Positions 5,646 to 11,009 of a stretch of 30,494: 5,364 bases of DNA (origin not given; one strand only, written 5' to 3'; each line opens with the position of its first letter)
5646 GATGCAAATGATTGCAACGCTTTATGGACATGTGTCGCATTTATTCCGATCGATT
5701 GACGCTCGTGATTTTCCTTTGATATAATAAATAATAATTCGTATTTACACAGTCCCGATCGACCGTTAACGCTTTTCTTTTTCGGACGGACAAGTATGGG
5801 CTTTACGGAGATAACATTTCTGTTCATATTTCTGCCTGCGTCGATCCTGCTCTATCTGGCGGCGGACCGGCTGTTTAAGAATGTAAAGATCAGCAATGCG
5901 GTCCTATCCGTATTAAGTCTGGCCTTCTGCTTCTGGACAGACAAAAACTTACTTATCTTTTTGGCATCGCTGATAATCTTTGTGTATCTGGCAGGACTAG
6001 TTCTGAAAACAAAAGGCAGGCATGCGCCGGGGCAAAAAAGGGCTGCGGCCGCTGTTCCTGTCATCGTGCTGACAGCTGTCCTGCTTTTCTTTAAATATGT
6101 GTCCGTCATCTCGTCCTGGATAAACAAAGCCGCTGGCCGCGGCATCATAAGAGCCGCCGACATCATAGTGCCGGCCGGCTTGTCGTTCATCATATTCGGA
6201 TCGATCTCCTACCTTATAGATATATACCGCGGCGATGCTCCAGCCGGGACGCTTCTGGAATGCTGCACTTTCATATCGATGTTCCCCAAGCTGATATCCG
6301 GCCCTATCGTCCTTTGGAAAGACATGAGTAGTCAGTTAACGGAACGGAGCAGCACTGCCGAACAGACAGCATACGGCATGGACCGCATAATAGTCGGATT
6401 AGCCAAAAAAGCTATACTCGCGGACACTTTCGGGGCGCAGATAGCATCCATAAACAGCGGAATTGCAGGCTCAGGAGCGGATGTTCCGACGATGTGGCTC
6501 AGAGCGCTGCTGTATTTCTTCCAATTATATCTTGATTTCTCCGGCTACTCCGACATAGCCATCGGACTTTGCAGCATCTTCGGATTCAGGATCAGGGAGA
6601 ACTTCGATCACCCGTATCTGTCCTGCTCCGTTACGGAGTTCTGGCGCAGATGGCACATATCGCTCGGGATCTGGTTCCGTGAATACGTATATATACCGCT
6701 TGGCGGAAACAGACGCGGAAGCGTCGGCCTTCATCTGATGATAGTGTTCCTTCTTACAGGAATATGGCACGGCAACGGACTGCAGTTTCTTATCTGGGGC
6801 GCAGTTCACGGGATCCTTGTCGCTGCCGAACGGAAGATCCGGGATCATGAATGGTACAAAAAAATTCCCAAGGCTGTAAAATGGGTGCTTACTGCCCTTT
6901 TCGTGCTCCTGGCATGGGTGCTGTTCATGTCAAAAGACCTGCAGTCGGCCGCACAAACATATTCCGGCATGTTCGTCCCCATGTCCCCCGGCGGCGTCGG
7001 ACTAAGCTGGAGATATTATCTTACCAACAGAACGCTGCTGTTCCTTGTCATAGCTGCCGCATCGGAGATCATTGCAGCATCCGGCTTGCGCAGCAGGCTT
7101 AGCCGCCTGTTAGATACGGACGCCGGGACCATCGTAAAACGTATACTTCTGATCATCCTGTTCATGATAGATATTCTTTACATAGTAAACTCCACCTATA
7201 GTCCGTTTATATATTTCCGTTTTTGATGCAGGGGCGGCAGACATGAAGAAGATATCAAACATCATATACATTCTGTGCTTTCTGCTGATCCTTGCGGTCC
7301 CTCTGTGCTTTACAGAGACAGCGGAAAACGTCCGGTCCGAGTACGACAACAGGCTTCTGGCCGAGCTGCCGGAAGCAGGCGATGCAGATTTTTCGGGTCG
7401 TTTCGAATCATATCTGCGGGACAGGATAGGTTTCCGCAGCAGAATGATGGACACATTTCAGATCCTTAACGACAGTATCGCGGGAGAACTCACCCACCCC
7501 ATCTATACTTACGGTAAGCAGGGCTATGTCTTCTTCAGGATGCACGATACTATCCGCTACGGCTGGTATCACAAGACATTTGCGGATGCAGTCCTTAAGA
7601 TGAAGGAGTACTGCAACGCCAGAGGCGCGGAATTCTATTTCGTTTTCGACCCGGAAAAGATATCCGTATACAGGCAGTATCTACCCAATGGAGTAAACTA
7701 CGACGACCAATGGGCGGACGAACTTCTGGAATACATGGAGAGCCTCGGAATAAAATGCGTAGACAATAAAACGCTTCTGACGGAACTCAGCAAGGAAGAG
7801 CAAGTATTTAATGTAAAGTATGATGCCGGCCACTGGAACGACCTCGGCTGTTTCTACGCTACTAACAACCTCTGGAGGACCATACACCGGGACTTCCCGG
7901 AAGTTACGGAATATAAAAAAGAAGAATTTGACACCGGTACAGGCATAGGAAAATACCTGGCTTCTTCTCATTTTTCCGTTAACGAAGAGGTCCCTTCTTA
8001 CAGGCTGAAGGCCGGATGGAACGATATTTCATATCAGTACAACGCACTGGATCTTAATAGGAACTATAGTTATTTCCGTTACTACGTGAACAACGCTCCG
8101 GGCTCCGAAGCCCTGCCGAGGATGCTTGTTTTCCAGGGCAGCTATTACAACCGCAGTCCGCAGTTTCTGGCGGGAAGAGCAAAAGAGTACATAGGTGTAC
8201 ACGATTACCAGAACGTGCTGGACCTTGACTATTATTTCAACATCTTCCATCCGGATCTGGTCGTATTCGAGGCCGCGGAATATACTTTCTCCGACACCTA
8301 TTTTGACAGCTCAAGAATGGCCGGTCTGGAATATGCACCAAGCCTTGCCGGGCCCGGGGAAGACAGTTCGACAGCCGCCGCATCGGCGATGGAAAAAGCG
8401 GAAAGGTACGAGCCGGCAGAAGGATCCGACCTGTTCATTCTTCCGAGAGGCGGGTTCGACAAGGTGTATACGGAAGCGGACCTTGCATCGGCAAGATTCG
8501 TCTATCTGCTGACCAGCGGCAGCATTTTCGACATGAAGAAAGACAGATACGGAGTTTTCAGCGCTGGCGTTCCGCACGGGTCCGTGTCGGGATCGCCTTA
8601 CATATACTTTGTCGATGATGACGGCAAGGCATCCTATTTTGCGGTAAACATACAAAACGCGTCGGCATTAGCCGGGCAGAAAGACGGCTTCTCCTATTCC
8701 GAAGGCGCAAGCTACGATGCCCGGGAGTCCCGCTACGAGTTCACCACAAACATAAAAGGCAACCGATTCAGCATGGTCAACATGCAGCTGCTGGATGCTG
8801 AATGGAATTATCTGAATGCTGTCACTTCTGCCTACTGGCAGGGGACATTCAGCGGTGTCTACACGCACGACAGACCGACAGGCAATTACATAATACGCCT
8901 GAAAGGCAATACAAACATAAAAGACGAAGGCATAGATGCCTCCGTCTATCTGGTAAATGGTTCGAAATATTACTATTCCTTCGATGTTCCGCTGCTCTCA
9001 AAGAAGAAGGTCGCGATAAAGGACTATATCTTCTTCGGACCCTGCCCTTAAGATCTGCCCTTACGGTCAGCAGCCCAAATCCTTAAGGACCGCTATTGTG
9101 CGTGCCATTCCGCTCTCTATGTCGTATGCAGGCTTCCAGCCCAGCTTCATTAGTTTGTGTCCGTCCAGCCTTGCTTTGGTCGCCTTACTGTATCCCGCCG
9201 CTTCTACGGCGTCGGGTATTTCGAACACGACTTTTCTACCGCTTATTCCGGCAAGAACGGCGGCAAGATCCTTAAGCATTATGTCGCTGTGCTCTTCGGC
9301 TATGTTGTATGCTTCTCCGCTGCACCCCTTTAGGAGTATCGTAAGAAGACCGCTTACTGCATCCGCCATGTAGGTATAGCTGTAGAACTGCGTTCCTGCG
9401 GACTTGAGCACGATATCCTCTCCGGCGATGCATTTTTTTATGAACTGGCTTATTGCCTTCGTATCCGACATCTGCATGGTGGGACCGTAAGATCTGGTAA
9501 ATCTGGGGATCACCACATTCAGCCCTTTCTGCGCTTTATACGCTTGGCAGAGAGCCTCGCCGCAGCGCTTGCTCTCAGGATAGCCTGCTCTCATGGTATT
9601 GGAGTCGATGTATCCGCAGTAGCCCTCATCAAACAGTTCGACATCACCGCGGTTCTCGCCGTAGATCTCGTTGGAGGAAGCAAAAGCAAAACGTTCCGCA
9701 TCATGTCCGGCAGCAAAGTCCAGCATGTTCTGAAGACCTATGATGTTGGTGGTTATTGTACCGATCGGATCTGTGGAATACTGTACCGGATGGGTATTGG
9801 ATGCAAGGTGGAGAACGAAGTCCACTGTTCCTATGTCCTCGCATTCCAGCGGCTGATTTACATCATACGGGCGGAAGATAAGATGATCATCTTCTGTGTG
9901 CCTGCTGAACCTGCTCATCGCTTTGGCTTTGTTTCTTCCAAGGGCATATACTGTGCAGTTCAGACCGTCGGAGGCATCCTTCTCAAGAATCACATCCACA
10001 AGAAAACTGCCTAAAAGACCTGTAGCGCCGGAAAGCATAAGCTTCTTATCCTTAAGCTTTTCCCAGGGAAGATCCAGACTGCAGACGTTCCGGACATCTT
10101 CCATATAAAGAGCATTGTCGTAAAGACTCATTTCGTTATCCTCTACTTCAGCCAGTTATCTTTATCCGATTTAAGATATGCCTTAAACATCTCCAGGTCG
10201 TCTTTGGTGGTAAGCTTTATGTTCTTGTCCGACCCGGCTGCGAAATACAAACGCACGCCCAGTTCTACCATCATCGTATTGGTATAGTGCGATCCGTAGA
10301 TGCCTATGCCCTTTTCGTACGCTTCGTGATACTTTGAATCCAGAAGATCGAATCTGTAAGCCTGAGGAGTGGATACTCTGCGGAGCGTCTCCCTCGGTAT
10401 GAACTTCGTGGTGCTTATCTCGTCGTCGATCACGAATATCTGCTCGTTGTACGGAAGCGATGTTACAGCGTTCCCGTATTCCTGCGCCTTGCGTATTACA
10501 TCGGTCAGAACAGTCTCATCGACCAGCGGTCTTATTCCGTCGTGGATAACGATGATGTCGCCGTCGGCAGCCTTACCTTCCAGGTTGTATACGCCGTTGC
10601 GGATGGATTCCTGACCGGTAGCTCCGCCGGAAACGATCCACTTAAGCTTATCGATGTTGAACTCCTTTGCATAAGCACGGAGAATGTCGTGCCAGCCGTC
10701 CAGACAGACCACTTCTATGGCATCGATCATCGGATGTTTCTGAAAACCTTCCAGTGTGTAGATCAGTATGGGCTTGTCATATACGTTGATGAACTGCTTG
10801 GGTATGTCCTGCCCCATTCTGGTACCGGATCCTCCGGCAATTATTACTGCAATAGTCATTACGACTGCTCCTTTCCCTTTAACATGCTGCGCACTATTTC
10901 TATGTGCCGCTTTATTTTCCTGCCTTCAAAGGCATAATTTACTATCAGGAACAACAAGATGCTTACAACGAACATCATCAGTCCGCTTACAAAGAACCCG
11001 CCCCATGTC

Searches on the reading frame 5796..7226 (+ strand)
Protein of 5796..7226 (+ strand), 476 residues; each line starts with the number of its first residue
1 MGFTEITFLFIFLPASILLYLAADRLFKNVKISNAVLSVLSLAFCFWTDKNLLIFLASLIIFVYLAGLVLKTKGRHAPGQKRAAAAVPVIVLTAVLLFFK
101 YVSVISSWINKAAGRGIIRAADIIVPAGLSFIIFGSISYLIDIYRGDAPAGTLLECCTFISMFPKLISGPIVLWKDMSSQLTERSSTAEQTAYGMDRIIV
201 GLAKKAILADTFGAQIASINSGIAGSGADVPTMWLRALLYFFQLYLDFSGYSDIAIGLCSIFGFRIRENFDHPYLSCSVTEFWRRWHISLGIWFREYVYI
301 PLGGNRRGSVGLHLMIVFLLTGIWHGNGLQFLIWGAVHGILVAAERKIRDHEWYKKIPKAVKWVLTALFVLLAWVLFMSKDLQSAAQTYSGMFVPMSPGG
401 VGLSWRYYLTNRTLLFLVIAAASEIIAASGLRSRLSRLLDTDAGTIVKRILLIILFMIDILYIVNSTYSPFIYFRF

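Call 4: search_protein_families(library=pfam, proteins=[window:5796-7226:+])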
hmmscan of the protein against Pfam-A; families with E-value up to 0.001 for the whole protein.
window:5796-7226:+ (476 aa): 2 families
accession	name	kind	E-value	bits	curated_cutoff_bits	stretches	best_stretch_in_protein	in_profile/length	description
PF03062.24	MBOAT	-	1.4e-25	90.8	27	1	153-375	81-326/337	MBOAT, membrane-bound O-acyltransferase family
PF13813.11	MBOAT_2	-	0.00027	21.6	25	1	268-326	3-65/85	Membrane bound O-acyl transferase family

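Call 67: search_protein_families(library=ncbifam, proteins=[window:5796-7226:+], max_evalue=0.00001)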
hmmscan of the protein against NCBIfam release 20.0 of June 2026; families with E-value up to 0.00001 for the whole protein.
window:5796-7226:+ (476 aa): 1 family
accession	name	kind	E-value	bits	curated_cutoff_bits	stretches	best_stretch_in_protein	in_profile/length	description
TIGR04091.1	LTA_dltB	equivalog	1.8e-46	159.1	375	1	5-378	5-377/380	D-alanyl-lipoteichoic acid biosynthesis protein DltB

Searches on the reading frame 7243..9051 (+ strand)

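Call 4: search_protein_families(library=pfam, proteins=[window:7243-9051:+])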
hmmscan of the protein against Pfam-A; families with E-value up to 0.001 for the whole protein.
window:7243-9051:+ (602 aa): 1 family
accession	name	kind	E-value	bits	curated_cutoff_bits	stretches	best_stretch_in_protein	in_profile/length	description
PF16822.11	ALGX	-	7e-07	29.6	26.5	1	116-234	31-149/268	SGNH hydrolase-like domain, acetyltransferase AlgX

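Call 67: search_protein_families(library=ncbifam, proteins=[window:7243-9051:+], max_evalue=0.00001)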
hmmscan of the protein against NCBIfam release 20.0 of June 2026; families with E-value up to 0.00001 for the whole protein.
window:7243-9051:+ (602 aa): 0 families

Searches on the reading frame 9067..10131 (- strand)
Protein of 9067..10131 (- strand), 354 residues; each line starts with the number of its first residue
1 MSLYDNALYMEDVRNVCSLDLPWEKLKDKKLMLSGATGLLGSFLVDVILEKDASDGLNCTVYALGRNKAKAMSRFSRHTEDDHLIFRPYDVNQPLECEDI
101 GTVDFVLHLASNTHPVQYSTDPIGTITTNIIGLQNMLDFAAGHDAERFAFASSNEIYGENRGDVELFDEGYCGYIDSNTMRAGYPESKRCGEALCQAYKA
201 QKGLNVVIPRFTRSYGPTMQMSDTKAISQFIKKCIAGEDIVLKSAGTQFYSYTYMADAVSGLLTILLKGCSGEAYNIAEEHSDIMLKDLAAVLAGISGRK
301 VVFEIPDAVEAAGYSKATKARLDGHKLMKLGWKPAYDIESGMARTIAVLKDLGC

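Call 4: search_protein_families(library=pfam, proteins=[window:9067-10131:-])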
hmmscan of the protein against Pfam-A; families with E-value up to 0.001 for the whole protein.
window:9067-10131:- (354 aa): 5 families
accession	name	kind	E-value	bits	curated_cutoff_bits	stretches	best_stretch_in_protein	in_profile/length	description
PF01370.27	Epimerase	-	1e-37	130.3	20.9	1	33-278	3-240/240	NAD dependent epimerase/dehydratase family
PF16363.11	GDP_Man_Dehyd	-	6.9e-23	82.1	27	1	34-344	3-331/332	GDP-mannose 4,6 dehydratase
PF07993.18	NAD_binding_4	-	8.9e-15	55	20.1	1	101-236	87-231/258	Male sterility protein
PF02719.21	Polysacc_synt_2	-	3.5e-07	30.1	20.2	1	32-153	2-128/293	Polysaccharide biosynthesis protein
PF01073.25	3Beta_HSD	-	1.4e-06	28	22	1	34-220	3-187/280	3-beta hydroxysteroid dehydrogenase/isomerase family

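Call 67: search_protein_families(library=ncbifam, proteins=[window:9067-10131:-], max_evalue=0.00001)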
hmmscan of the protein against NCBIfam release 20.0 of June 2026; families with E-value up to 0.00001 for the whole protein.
window:9067-10131:- (354 aa): 15 families
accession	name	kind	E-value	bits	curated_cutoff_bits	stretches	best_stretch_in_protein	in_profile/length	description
TIGR01181.1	dTDP_gluc_dehyt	equivalog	2.8e-28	98.9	365.1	1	31-347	2-309/321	dTDP-glucose 4,6-dehydratase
NF007582.0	PRK10217.1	equivalog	1.8e-18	66.8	698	1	29-347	2-329/355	dTDP-glucose 4,6-dehydratase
NF007490.0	PRK10084.1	subfamily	6.7e-17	61.5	649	1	30-347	2-332/361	dTDP-glucose 4,6-dehydratase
TIGR04180.1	EDH_00030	hypoth_equivalog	2e-15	56.7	475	1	32-336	2-296/297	NAD-dependent 4,6-dehydratase LegB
NF008872.0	PRK11908.1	equivalog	1.4e-14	53.9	294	1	29-296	2-270/349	bifunctional UDP-4-keto-pentose/UDP-xylose synthase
TIGR01746.1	Thioester-redct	subfamily_domain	3.9e-14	52.7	213.35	1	102-308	88-292/371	thioester reductase domain-containing protein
NF005998.1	PRK08125.1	equivalog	4.2e-13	48.6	777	1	27-294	314-582/649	bifunctional UDP-4-amino-4-deoxy-L-arabinose formyltransferase/UDP-glucuronic acid oxidase ArnA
NF047922.1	GDPFucSynFcl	equivalog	2.6e-09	37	500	1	109-346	68-298/308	GDP-L-fucose synthase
NF011728.1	PRK15181.1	equivalog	1.2e-08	34.4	760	1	26-170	13-157/348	Vi polysaccharide biosynthesis UDP-N-acetylglucosaminuronic acid C-4 epimerase TviC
TIGR01179.1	galE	equivalog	1.3e-08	34.1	262.3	1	30-221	1-183/332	UDP-glucose 4-epimerase GalE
TIGR02622.1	CDP_4_6_dhtase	equivalog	2.4e-08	33.5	278.45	1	27-347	3-328/352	CDP-glucose 4,6-dehydratase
TIGR02197.1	heptose_epim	equivalog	7.7e-08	31.9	274.6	1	32-349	2-313/316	ADP-glyceromanno-heptose 6-epimerase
TIGR03466.1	HpnA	hypoth_equivalog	9e-08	31.4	367.65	1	31-301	3-250/327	hopanoid-associated sugar epimerase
NF041293.1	G6PDh_Azf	equivalog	2.5e-07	30.4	400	1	28-210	2-178/252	NAD-dependent glucose-6-phosphate dehydrogenase Azf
TIGR03589.1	PseB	equivalog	6.7e-06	25.3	407.75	1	27-147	3-119/324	UDP-N-acetylglucosamine 4,6-dehydratase (inverting)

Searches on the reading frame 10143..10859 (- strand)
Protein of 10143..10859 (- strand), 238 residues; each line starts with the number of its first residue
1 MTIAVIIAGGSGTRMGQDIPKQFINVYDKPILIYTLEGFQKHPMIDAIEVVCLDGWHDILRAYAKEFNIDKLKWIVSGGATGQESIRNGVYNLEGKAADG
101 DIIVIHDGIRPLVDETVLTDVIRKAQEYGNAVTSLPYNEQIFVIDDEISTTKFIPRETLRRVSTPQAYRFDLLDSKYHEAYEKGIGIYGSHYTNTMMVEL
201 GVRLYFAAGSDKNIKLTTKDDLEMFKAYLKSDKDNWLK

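Call 4: search_protein_families(library=pfam, proteins=[window:10143-10859:-])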
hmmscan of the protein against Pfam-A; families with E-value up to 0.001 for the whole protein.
window:10143-10859:- (238 aa): 3 families
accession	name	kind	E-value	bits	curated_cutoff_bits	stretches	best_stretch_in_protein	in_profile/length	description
PF01128.25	IspD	-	2.6e-39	135.7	27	1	3-230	2-220/221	2-C-methyl-D-erythritol 4-phosphate cytidylyltransferase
PF12804.13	NTP_transf_3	-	6.9e-09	36.5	27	1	4-140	1-126/160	MobA-like NTP transferase domain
PF00483.29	NTP_transferase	-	0.00092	19.3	21.2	0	4-54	2-55/245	Nucleotidyl transferase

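Call 65: search_solved_structures(query=window:10143-10859:-, max_evalue=1e-10)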
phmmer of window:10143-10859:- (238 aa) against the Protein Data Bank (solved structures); distinct sequences matched with E-value up to 1e-10: 27.
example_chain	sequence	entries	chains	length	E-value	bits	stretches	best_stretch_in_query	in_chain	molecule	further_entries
1vpa_A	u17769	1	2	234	4.1e-27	98.6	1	1-227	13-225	2-C-methyl-D-erythritol 4-phosphate cytidylyltransferase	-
1w77_A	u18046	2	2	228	3.3e-26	95.6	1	4-232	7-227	2C-METHYL-D-ERYTHRITOL 4-PHOSPHATE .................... | 2-C-methyl-D-erythritol 4-phosphate cytidylyltransferase, chloroplastic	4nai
5mrn_A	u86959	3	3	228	3.4e-26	95.6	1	4-232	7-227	2-C-methyl-D-erythritol 4-phosphate cytidylyltransferase, chloroplastic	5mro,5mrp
5mrq_A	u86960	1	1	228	5e-26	95.1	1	4-232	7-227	2-C-methyl-D-erythritol 4-phosphate cytidylyltransferase, chloroplastic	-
2ycm_A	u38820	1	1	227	5.4e-26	95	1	4-232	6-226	2-C-METHYL-D-ERYTHRITOL 4-PHOSPHATE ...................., CHLOROPLASTIC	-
2yc3_A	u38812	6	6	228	5.5e-26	94.9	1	4-232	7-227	2-C-METHYL-D-ERYTHRITOL 4-PHOSPHATE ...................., CHLOROPLASTIC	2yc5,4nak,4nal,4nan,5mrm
5ddt_A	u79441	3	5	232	1.4e-24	90.3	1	5-235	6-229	2-C-methyl-D-erythritol 4-phosphate cytidylyltransferase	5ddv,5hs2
4jis_A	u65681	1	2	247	2.8e-23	86.1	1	2-230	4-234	ribitol-5-phosphate cytidylyltransferase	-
6xhp_A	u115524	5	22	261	4.6e-23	85.4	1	3-230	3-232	Ribitol-5-phosphate cytidylyltransferase 1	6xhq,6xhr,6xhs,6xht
2vsh_A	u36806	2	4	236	6.3e-20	75.1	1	3-232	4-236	2-C-METHYL-D-ERYTHRITOL 4-PHOSPHATE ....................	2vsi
3f1c_A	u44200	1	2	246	2.6e-19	73.1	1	4-229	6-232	Putative 2-C-methyl-D-erythritol 4-phosphate cytidylyltransferase 2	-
4cvh_A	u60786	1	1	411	3.3e-19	72.7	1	3-225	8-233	ISOPRENOID SYNTHASE DOMAIN-CONTAINING PROTEIN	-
1vgz_A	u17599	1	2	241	1.2e-16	64.4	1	2-227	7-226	4-diphosphocytidyl-2C-methyl-D-erythritol synthase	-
1vgw_A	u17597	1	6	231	1.2e-16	64.4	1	2-226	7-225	4-diphosphocytidyl-2C-methyl-D-erythritol synthase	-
4kt7_A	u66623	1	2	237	3.6e-16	62.8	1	4-234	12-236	2-C-methyl-D-erythritol 4-phosphate cytidylyltransferase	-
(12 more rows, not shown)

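Call 67: search_protein_families(library=ncbifam, proteins=[window:10143-10859:-], max_evalue=0.00001)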
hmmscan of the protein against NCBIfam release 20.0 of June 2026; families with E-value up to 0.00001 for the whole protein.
window:10143-10859:- (238 aa): 10 families
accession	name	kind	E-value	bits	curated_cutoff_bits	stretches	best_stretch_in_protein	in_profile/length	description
TIGR00453.1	ispD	equivalog_domain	3.1e-48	164.1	181.3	1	3-228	1-218/219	2-C-methyl-D-erythritol 4-phosphate cytidylyltransferase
NF001186.0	PRK00155.2-3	equivalog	1.1e-47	162.4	253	1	3-230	6-223/224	2-C-methyl-D-erythritol 4-phosphate cytidylyltransferase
NF001183.0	PRK00155.1-3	subfamily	1.3e-38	132.6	166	1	1-234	1-236/237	D-ribitol-5-phosphate cytidylyltransferase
NF006899.0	PRK09382.1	equivalog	1e-34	120.3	417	1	3-234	8-225/387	bifunctional 2-C-methyl-D-erythritol 4-phosphate cytidylyltransferase/2-C-methyl-D-erythritol 2,4-cyclodiphosphate synthase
NF009924.0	PRK13385.1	subfamily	2.8e-32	112.2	342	1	5-233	6-227/230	2-C-methyl-D-erythritol 4-phosphate cytidylyltransferase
TIGR01173.1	glmU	equivalog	1.8e-07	30.3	366.85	1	4-131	3-123/452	bifunctional UDP-N-acetylglucosamine diphosphorylase/glucosamine-1-phosphate N-acetyltransferase GlmU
NF010939.0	PRK14359.1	equivalog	3.3e-06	26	592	0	4-62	5-61/430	bifunctional UDP-N-acetylglucosamine diphosphorylase/glucosamine-1-phosphate N-acetyltransferase GlmU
NF010932.0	PRK14352.1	equivalog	3.3e-06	26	611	1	3-136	8-137/488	bifunctional UDP-N-acetylglucosamine diphosphorylase/glucosamine-1-phosphate N-acetyltransferase GlmU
TIGR03310.1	matur_MocA_YgfJ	equivalog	4.6e-06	26.7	186.45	1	4-138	2-128/188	molybdenum cofactor cytidylyltransferase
NF010933.0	PRK14353.1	equivalog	9.3e-06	24.5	505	0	3-128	7-127/453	bifunctional UDP-N-acetylglucosamine diphosphorylase/glucosamine-1-phosphate N-acetyltransferase GlmU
